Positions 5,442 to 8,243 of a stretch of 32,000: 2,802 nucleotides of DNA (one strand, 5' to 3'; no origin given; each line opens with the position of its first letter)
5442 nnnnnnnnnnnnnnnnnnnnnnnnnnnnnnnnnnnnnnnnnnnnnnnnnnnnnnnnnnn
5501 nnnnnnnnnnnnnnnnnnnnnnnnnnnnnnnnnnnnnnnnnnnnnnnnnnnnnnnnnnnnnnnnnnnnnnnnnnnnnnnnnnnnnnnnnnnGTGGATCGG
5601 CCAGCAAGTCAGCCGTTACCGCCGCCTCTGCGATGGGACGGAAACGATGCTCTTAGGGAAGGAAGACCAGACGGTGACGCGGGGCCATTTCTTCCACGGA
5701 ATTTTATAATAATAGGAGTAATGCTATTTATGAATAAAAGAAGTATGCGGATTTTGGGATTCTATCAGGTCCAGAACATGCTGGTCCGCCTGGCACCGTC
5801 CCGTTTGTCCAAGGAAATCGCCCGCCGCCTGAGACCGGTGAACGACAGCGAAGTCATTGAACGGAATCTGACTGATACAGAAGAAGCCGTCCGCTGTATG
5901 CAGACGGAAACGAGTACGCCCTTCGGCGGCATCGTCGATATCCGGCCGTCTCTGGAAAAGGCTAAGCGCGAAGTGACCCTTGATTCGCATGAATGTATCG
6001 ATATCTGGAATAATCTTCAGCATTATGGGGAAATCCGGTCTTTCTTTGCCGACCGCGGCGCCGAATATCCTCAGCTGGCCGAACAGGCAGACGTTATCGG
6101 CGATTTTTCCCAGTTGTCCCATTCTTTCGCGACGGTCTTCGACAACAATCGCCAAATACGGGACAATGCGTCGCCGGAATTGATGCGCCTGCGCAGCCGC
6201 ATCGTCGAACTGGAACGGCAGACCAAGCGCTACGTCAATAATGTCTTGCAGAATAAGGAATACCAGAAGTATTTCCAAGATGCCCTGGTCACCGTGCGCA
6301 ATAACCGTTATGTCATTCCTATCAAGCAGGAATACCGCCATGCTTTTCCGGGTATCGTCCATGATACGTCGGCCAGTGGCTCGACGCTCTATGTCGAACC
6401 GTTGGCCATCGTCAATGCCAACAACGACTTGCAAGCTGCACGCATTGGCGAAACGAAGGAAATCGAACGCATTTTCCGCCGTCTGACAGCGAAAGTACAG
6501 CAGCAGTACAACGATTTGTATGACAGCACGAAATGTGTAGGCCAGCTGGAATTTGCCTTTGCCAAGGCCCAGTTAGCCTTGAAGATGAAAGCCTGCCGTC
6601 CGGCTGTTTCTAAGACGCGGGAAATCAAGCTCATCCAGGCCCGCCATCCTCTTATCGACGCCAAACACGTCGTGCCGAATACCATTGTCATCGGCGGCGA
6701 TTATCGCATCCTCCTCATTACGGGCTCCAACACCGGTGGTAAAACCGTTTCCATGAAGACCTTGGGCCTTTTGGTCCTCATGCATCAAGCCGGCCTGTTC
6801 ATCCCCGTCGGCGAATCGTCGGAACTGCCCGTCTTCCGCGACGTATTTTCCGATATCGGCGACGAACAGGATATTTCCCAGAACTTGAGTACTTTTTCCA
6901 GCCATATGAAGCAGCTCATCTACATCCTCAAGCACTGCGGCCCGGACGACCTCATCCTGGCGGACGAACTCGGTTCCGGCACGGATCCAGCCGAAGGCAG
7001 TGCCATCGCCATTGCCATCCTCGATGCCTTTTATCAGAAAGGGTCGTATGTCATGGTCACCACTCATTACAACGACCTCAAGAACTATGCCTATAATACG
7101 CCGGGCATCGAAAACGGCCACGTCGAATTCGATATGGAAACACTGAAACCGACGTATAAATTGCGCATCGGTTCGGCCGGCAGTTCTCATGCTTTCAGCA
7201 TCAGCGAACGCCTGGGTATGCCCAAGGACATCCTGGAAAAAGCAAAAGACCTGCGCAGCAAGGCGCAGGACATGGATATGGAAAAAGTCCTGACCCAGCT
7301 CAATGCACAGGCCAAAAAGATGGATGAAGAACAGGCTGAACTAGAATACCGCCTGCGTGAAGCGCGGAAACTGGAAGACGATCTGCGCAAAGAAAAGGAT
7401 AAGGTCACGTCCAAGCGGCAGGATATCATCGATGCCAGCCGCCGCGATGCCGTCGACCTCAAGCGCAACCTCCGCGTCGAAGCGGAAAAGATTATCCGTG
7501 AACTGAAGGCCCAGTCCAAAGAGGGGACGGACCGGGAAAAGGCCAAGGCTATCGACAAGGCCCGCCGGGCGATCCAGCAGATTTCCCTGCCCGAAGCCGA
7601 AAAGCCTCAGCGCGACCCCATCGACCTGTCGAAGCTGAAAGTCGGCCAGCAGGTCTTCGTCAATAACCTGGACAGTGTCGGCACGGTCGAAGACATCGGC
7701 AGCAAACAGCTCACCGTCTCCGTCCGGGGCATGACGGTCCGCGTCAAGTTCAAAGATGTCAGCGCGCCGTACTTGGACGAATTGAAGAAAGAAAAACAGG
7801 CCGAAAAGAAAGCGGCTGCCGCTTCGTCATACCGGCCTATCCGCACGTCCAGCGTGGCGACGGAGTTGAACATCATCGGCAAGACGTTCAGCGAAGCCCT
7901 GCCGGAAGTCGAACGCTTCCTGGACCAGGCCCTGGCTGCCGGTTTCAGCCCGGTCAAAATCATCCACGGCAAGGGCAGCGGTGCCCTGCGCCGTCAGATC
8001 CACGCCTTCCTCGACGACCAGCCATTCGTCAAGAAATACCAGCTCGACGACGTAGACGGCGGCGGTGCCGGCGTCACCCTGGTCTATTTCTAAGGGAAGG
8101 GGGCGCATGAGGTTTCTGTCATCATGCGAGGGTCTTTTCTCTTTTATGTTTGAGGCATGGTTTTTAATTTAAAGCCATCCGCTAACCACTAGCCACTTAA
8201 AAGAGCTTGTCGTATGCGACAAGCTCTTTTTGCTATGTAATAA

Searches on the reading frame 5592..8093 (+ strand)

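Call 8: search_protein_families(library=pfam, proteins=[window:5592-8093:+])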
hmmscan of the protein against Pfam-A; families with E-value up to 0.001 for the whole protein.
window:5592-8093:+ (833 aa): 3 families
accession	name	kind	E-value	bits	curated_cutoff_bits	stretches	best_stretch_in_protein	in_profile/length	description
PF00488.27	MutS_V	-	1.1e-34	120.5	30.2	1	375-556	2-185/188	MutS domain V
PF01713.27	Smr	-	1.3e-20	73.7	25.7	1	759-833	1-76/77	Smr domain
PF20297.4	MSSS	-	2.7e-05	24.2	26.8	1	684-723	1-42/42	MutS2 and Smr-associated SH3 domain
